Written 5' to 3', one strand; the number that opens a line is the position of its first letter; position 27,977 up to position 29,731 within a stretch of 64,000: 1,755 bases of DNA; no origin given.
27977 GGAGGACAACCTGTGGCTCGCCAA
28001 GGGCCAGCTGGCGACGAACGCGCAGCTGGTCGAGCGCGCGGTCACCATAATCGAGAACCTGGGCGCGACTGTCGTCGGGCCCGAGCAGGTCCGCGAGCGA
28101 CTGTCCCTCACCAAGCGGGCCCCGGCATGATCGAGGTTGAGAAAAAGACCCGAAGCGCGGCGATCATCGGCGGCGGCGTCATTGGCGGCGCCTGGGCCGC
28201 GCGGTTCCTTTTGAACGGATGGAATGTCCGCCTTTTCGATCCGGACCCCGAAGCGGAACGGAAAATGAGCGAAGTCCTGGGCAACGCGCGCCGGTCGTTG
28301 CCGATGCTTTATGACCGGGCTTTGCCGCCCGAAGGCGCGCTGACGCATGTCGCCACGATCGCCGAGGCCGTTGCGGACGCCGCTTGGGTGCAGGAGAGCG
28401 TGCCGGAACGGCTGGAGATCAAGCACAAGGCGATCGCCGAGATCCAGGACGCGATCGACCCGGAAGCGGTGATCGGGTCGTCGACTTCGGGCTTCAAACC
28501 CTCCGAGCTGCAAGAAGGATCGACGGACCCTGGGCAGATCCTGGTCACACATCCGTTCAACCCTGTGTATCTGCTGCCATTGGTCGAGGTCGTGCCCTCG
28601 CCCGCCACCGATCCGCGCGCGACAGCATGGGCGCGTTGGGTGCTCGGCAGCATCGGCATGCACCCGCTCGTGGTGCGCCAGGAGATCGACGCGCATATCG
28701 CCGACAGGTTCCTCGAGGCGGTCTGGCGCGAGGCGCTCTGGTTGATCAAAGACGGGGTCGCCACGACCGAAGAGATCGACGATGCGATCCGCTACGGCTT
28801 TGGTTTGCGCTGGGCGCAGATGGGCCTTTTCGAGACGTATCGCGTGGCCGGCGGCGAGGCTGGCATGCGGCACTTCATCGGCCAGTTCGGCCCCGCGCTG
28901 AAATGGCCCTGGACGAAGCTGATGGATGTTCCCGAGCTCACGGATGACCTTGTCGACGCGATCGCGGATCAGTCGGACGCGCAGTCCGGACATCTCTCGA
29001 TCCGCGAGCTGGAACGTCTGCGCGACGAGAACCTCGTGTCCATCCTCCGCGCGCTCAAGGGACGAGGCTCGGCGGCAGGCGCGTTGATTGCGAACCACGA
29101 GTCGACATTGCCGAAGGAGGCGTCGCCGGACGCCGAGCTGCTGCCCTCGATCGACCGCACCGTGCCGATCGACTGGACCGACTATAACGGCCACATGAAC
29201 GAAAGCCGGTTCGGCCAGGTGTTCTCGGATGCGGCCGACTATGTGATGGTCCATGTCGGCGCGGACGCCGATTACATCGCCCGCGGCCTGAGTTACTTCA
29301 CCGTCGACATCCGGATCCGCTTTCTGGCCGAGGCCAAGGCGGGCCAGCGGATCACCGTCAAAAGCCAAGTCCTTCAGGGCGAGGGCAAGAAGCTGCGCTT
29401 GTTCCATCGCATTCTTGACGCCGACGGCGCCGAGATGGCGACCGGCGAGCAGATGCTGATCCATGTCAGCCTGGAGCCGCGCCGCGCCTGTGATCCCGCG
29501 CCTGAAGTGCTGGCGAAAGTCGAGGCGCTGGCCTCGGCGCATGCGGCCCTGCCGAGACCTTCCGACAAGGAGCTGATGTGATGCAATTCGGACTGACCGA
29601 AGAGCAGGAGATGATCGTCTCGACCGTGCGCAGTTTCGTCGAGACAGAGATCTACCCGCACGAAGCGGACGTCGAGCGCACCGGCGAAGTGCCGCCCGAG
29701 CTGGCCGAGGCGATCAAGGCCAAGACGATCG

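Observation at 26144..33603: Carnitine/gamma-butyrobetaine-to-glycine-betaine catabolic operon with a dehydrogenase-thioesterase fusion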

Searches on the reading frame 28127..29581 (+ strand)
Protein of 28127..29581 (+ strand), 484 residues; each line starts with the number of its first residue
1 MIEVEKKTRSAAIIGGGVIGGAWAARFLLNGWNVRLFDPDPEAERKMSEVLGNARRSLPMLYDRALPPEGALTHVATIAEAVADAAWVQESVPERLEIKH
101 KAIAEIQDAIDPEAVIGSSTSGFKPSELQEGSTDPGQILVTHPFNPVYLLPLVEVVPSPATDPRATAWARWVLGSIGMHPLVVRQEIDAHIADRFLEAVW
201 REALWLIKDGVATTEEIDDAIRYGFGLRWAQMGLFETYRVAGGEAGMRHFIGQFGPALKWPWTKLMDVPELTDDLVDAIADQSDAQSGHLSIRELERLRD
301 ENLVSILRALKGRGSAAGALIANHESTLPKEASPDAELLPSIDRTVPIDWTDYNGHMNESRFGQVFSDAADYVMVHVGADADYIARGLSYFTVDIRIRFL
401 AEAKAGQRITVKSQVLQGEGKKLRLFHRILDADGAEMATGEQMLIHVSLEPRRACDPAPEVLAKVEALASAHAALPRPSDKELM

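Call 9: search_protein_families(library=pfam, proteins=[window:28127-29581:+])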
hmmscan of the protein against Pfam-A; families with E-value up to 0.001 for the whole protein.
window:28127-29581:+ (484 aa): 5 families
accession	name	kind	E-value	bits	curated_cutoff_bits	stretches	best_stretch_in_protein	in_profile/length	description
PF02737.24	3HCDH_N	-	6.4e-37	127.6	22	1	11-184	2-178/180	3-hydroxyacyl-CoA dehydrogenase, NAD binding domain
PF13279.12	4HBT_2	-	3.4e-26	92.5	25.5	1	346-464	1-121/122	Thioesterase-like superfamily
PF00725.27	3HCDH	-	2.6e-11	44.3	22.1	1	191-257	3-69/97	3-hydroxyacyl-CoA dehydrogenase, C-terminal domain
PF03061.28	4HBT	-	0.00035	21.3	20.6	1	371-437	19-78/79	Thioesterase superfamily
PF01210.29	NAD_Gly3P_dh_N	-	0.00095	19.6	23.1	0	12-128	3-111/158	NAD-dependent glycerol-3-phosphate dehydrogenase N-terminus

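Call 10: search_protein_families(library=ncbifam, proteins=[window:28127-29581:+])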
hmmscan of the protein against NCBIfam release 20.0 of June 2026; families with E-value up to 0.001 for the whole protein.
window:28127-29581:+ (484 aa): 21 families
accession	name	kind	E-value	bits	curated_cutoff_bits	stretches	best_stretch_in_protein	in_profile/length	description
NF005716.0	PRK07531.1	equivalog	3.7e-219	728.5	592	1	8-479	4-485/495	carnitine 3-dehydrogenase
NF005471.0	PRK07066.1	equivalog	9.7e-100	333.7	414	1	7-312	6-310/321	L-carnitine dehydrogenase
NF004783.0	PRK06129.1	equivalog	2e-66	224.6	347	1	9-310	3-307/315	3-hydroxyacyl-CoA dehydrogenase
NF006125.0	PRK08269.1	equivalog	1.1e-38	133.1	427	1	73-243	83-252/334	3-hydroxybutyryl-CoA dehydrogenase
NF042925.1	FHMPC_DH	equivalog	2.7e-37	128.7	500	1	11-242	3-235/304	5-formyl-3-hydroxy-2-methylpyridine 4-carboxylate 5-dehydrogenase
NF006722.0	PRK09260.1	equivalog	9.4e-31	107.1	429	1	12-236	6-230/289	3-hydroxyacyl-CoA dehydrogenase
NF006143.0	PRK08293.1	equivalog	3.1e-24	85.8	312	1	9-227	5-228/291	3-hydroxyacyl-CoA dehydrogenase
NF006124.0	PRK08268.1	subfamily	1.4e-23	83.7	508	1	5-236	4-234/507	3-hydroxyacyl-CoA dehydrogenase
NF004474.0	PRK05808.1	subfamily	2.8e-21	76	408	1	10-225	5-222/283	3-hydroxybutyryl-CoA dehydrogenase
NF004699.0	PRK06035.1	equivalog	7e-20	71.4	500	1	9-242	4-239/294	3-hydroxyacyl-CoA dehydrogenase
TIGR02279.1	PaaC-3OHAcCoADH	equivalog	1.3e-19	70.4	669.4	1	8-237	5-233/503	3-hydroxyacyl-CoA dehydrogenase PaaH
NF005715.0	PRK07530.1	equivalog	5.5e-19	68.6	420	1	9-225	5-223/292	3-hydroxybutyryl-CoA dehydrogenase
NF008727.0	PRK11730.1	equivalog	7.7e-17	60.9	870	1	6-226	311-532/717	fatty acid oxidation complex subunit alpha FadB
NF008363.0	PRK11154.1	equivalog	1.8e-16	59.5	869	1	6-226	307-530/708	fatty acid oxidation complex subunit alpha FadJ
NF005875.0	PRK07819.1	subfamily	2.1e-16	60.2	319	1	11-226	8-227/287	3-hydroxybutyryl-CoA dehydrogenase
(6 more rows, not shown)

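Call 19: find_homologous_proteins(query=window:28127-29581:+, max_evalue=1e-10)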
Query window:28127-29581:+ (484 aa): 8000 proteins with E <= 1e-10 among 8000 candidates; the best 120 are listed.
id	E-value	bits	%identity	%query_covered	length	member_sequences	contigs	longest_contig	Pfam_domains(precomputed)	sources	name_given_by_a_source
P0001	0.0e+0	1079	100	100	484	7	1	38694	PF00725.28,PF13279.13,PF02737.25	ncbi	ncbi:MAG: carnitine 3-dehydrogenase [Neomegalonema sp.]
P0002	1.0e-236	804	77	95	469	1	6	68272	PF00725.28,PF13279.13,PF02737.25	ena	-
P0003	1.2e-229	781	72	94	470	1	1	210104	PF00725.28,PF13279.13,PF02737.25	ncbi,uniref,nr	ncbi:carnitine 3-dehydrogenase [Tropicimonas sp. TH_r6]|uniref:carnitine 3-dehydrogenase n=1 Tax=Tro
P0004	1.1e-228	778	73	97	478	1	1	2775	PF00725.28,PF13279.13,PF02737.25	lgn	-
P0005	2.1e-227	774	72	98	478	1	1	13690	PF00725.28,PF13279.13,PF02737.25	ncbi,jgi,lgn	-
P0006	3.8e-227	773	72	95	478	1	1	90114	PF00725.28,PF13279.13,PF02737.25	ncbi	-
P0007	2.9e-226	770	73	98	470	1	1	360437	PF00725.28,PF13279.13,PF02737.25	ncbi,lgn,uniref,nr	ncbi:carnitine 3-dehydrogenase [Aliiruegeria haliotis]|uniref:L-carnitine dehydrogenase n=1 Tax=Alii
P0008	1.2e-225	768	72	94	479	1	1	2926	PF00725.28,PF13279.13,PF02737.25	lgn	-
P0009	5.2e-225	766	70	98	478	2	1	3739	PF00725.28,PF13279.13,PF02737.25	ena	-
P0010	1.1e-224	765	72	98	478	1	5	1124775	PF00725.28,PF13279.13,PF02737.25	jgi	jgi:carnitine 3-dehydrogenase / betainyl-CoA thioesterase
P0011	6.0e-224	762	73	95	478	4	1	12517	PF00725.28,PF13279.13,PF02737.25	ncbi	-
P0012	1.1e-223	761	71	94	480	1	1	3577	PF00725.28,PF13279.13,PF02737.25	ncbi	ncbi:MAG: carnitine 3-dehydrogenase [Paracoccaceae bacterium]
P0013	1.2e-223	761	71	94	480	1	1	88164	PF01210.30,PF00725.28,PF13279.13,PF02737.25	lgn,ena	-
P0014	1.9e-223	761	72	95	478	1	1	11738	PF00725.28,PF13279.13,PF02737.25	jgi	jgi:carnitine 3-dehydrogenase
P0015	7.8e-223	759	71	94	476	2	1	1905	PF00725.28,PF13279.13,PF02737.25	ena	-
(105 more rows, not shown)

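Call 25: find_related_loci(query=A1, collection=genome_contigs, flank=10000)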
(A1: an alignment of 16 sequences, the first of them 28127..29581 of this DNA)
Query A1 (484 aa) in genome_contigs; peptide patterns used: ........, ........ (x = any residue, [..] = any of these).
600 stretches matched a pattern (row limit reached: there are more); 597 encode a relative of the query (tblastn E <= 1e-3); the best 80 are kept; 80 distinct loci.
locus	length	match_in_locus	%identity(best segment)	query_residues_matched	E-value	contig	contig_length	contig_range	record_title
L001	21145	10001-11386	72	23-484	0e+0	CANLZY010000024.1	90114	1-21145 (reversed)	uncultured Tropicimonas sp. isolate 4-1442.fasta genome assembly, contig: NODE_24, whole genome shotgun sequence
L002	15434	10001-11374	71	26-484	0e+0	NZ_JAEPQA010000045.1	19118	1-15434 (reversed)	MAG: Nisaea sp. isolate HXMU1428-11 NODE_45_length_19118_cov_5.719815, whole genome shotgun sequence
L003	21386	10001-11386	71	26-484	0e+0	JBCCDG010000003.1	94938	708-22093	MAG: Pseudomonadota bacterium isolate P01_A01_bin.79 k141_1069485_length_94938_cov_46.4866, whole genome shotgun sequenc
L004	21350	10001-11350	68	23-472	0e+0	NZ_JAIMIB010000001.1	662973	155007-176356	Roseovarius aestuarii strain KCTC 22174 R_aestuarii_Scaf1_length_662973_cov_151.931, whole genome shotgun sequence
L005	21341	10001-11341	70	26-473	0e+0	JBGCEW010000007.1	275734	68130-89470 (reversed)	MAG: Roseovarius sp. isolate SGMAG-37 contig7, whole genome shotgun sequence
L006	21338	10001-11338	69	26-472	0e+0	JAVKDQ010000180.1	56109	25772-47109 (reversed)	MAG: Roseovarius sp. isolate F3-SA18-17 k141_59399, whole genome shotgun sequence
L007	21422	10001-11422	67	6-478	0e+0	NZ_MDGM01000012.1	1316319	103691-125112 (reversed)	Paramylibacter kogurei strain 4G11 scaffold5_cov2430_read232, whole genome shotgun sequence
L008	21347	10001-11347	66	23-472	0e+0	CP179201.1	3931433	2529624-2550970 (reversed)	Rhodobacteraceae bacterium nBUS_22 chromosome, complete genome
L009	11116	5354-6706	67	23-473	0e+0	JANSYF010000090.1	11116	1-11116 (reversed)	MAG: Rhodobacteraceae bacterium isolate bin.44 k141_496528_length_11116_cov_555.3938, whole genome shotgun sequence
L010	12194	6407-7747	66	26-472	0e+0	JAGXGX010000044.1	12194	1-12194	MAG: Roseovarius sp. isolate LH_M49 k141_139254, whole genome shotgun sequence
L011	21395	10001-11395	67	23-479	0e+0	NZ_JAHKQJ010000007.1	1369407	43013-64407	Octadecabacter sp. B2R22 B2R22_B2R22_contig_6, whole genome shotgun sequence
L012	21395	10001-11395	67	8-473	0e+0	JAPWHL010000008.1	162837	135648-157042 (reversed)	Roseovarius aestuarii strain G21610-S1 NODE_8_length_162837_cov_70.3122, whole genome shotgun sequence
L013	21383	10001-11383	65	23-478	0e+0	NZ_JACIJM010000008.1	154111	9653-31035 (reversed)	Yoonia ponticola strain DSM 101064 Ga0373357_08, whole genome shotgun sequence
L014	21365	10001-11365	67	26-478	0e+0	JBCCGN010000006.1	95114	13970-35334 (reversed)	MAG: Pseudomonadota bacterium isolate P01_B01_bin.44 k141_1290580_length_95114_cov_18.0355, whole genome shotgun sequenc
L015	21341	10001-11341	67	26-472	0e+0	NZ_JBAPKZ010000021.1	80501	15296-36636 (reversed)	Roseovarius sp. D0-M9 Scaffold21, whole genome shotgun sequence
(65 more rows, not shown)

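Call 37: search_solved_structures(query=window:28127-29581:+, show_alignments=2)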
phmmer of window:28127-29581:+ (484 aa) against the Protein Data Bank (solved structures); distinct sequences matched with E-value up to 0.001: 52.
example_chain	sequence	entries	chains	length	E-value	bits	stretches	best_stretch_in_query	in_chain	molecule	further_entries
3ado_A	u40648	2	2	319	1.6e-38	136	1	11-301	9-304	Lambda-crystallin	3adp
3f3s_A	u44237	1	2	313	3.9e-37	131.4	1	11-275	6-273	Lambda-crystallin homolog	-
4om8_A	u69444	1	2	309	4.4e-29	104.8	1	9-242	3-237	5-formyl-3-hydroxy-2-methylpyridine 4-carboxylate 5-dehydrogenase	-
6kq9_A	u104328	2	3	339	2.3e-18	69.5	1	9-243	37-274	3-hydroxybutyryl-CoA dehydrogenase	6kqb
2hlj_A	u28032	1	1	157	4.4e-18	68.6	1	343-453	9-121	Hypothetical protein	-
6aa8_A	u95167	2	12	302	8.2e-18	67.7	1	9-226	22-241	3-hydroxybutyryl-CoA dehydrogenase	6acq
4r1n_A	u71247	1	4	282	3.8e-15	58.9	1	12-226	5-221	3-hydroxybutyryl-CoA dehydrogenase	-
4kuh_A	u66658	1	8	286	4e-15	58.8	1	12-226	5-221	3-hydroxybutyryl-CoA dehydrogenase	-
4kue_A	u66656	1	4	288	4.1e-15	58.8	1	12-226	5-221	3-hydroxybutyryl-CoA dehydrogenase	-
4kug_A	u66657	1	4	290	4.2e-15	58.7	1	12-226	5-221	3-hydroxybutyryl-CoA dehydrogenase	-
4dyd_A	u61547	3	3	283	5.2e-15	58.4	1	11-242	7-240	Diketoreductase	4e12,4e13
4j0e_A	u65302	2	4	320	2.4e-14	56.2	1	8-276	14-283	Probable 3-hydroxyacyl-CoA dehydrogenase F54C8.1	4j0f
8bnu_C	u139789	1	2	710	4e-14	55.5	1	9-227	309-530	Fatty acid oxidation complex subunit alpha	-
8bnr_C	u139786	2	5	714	4.1e-14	55.5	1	9-227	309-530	Fatty acid oxidation complex subunit alpha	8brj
6ysv_A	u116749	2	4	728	4.2e-14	55.4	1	9-227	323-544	Fatty acid oxidation complex subunit alpha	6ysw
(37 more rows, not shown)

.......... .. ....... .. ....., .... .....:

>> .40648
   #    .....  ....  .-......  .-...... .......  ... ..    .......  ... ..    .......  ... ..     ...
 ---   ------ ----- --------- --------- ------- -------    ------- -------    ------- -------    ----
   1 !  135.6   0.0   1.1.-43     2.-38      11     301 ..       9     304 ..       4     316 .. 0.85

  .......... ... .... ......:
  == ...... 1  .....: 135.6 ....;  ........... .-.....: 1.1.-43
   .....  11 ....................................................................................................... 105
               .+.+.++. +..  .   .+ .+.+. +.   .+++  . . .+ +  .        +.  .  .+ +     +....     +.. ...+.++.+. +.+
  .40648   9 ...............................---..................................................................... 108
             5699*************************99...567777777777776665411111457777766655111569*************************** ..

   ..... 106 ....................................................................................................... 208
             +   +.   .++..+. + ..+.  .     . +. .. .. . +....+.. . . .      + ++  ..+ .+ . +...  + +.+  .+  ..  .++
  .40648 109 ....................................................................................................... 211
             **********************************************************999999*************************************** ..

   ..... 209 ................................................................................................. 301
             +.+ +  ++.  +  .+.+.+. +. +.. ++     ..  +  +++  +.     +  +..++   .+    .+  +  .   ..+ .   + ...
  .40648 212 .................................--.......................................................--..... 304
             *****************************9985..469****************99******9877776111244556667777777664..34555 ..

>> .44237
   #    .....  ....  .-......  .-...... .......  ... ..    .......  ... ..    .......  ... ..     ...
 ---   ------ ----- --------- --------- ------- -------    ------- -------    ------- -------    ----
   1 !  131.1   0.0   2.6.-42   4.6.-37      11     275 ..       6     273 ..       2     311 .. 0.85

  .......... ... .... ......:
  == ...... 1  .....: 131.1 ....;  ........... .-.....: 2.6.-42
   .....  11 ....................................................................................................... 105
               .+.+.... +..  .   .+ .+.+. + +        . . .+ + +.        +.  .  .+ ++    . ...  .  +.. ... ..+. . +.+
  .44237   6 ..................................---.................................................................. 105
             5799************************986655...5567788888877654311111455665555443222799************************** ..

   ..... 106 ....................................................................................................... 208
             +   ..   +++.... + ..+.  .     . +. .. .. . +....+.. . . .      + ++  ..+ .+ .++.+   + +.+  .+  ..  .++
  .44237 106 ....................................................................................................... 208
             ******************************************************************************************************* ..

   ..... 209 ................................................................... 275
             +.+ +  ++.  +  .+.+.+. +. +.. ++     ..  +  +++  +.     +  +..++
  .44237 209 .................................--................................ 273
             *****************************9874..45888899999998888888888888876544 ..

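Call 43: search_protein_families(library=pfam, proteins=[L005:8619-9392:+, L005:9389-9928:+, L004:9189-9953:+, L004:12531-13430:+])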
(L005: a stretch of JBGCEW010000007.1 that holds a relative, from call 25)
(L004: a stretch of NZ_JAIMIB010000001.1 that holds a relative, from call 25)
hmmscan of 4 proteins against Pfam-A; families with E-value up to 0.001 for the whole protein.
L005:8619-9392:+ (257 aa): 5 families
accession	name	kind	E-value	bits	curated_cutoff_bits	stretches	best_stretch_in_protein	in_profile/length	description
PF13561.12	adh_short_C2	-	3.4e-53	181.1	27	1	15-250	6-233/236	Enoyl-(Acyl carrier protein) reductase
PF00106.31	adh_short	-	2e-52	177.9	26.6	1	7-192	2-190/195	short chain dehydrogenase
PF08659.16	KR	-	7.5e-11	42.7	22.6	1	8-154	3-152/180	KR domain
PF23441.1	SDR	-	6.4e-08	32.7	27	1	7-196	9-206/258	SDR-like rossmann domain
PF01370.27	Epimerase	-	1.7e-07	31.3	20.9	1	8-75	1-66/240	NAD dependent epimerase/dehydratase family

L005:9389-9928:+ (179 aa): 1 family
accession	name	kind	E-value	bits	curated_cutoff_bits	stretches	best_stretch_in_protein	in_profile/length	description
PF08212.18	Lipocalin_2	-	1.4e-05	25.5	24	1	117-178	82-143/146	Lipocalin-like domain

L004:9189-9953:+ (254 aa): 5 families
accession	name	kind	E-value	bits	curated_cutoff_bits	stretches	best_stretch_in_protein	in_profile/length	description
PF13561.12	adh_short_C2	-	1.4e-52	179.1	27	1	12-248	5-233/236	Enoyl-(Acyl carrier protein) reductase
PF00106.31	adh_short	-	1.1e-50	172.3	26.6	1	5-190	2-190/195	short chain dehydrogenase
PF08659.16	KR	-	7.2e-08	33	22.6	1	6-153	3-153/180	KR domain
PF23441.1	SDR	-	7.2e-08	32.6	27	1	5-196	9-208/258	SDR-like rossmann domain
PF01370.27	Epimerase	-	5.3e-06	26.4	20.9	1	6-243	1-236/240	NAD dependent epimerase/dehydratase family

L004:12531-13430:+ (299 aa): 2 families
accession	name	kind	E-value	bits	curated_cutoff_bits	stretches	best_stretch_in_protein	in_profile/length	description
PF07859.19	Abhydrolase_3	-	1.7e-35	123.1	25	1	81-272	1-208/210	alpha/beta hydrolase fold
PF12146.15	Hydrolase_4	-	0.00018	21.3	27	0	140-184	76-117/239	Serine aminopeptidase, S33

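Call 52: search_dna_similar(query=window:28127-29581:+, collection=plasmids, mode=protein, max_evalue=1e-50, max_rows=40)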
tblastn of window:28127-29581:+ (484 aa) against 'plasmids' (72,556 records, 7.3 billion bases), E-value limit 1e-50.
Records with a match: 217; places in all: 221; records where one place covers at least 80% of the query: 213.
Best place of each record, by identity: 60-80% 22; <60% 195.
By first word of the organism name: Rhizobium 143; Paracoccus 18; Leisingera 12; Agrobacterium 7; Sinorhizobium 6; Burkholderia 4; Shinella 3; Caballeronia 3; Sulfitobacter 2; Alloyangia 2; and 14 more.
By predicted mobility (MOB-suite, as given by PLSDB): non-mobilizable 162; conjugative 42; mobilizable 13.
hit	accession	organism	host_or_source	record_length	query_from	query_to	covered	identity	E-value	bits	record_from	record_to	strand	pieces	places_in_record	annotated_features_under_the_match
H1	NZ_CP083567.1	Sulfitobacter sp. W027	-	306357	26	478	94%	65.4%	5e-177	558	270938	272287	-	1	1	carnitine 3-dehydrogenase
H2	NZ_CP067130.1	Paracoccus seriniphilus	cell culture,washing water of Bugula ...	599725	26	478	94%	63.9%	9e-175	551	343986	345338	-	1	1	carnitine 3-dehydrogenase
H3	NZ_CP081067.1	Leisingera caerulea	-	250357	26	478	94%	63.7%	4e-167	529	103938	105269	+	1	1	carnitine 3-dehydrogenase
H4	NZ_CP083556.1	Leisingera sp. S132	-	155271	26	478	94%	63.4%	1e-165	525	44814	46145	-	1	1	carnitine 3-dehydrogenase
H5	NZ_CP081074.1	Leisingera caerulea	-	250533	26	478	94%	63.2%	2e-165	525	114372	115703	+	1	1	carnitine 3-dehydrogenase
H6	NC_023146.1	Leisingera methylohalidivorans DSM 14336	Seawater collected from a tide pool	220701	26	478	94%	63.2%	6e-165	523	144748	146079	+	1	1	carnitine 3-dehydrogenase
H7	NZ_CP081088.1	Leisingera caerulea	-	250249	26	478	94%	63.0%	5e-165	523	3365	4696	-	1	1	carnitine 3-dehydrogenase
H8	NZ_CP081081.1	Leisingera caerulea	-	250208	26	478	94%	63.0%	2e-164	521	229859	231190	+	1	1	carnitine 3-dehydrogenase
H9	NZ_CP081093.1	Leisingera caerulea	-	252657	26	478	94%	62.8%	8e-166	526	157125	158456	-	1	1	carnitine 3-dehydrogenase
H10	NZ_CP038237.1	Leisingera sp. NJS201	cell culture,Marine Biofilm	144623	26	478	94%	62.6%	2e-163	518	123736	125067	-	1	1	carnitine 3-dehydrogenase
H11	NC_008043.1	Ruegeria sp. TM1040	-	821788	26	478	94%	62.5%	3e-163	518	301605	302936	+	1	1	none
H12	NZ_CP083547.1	Leisingera sp. M658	-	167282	26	478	94%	62.3%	1e-162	516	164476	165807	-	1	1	carnitine 3-dehydrogenase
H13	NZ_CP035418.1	Leisingera sp. NJS204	cell culture,Marine Biofilm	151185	26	478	94%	62.1%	4e-162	515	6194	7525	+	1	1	carnitine 3-dehydrogenase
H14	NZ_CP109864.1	Paracoccus aminovorans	bacteria,human fecal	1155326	26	476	93%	62.4%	2e-151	484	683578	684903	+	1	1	record has no annotation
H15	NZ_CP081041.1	Leisingera sp. M527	-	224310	26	478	94%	61.9%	3e-163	518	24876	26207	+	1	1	carnitine 3-dehydrogenase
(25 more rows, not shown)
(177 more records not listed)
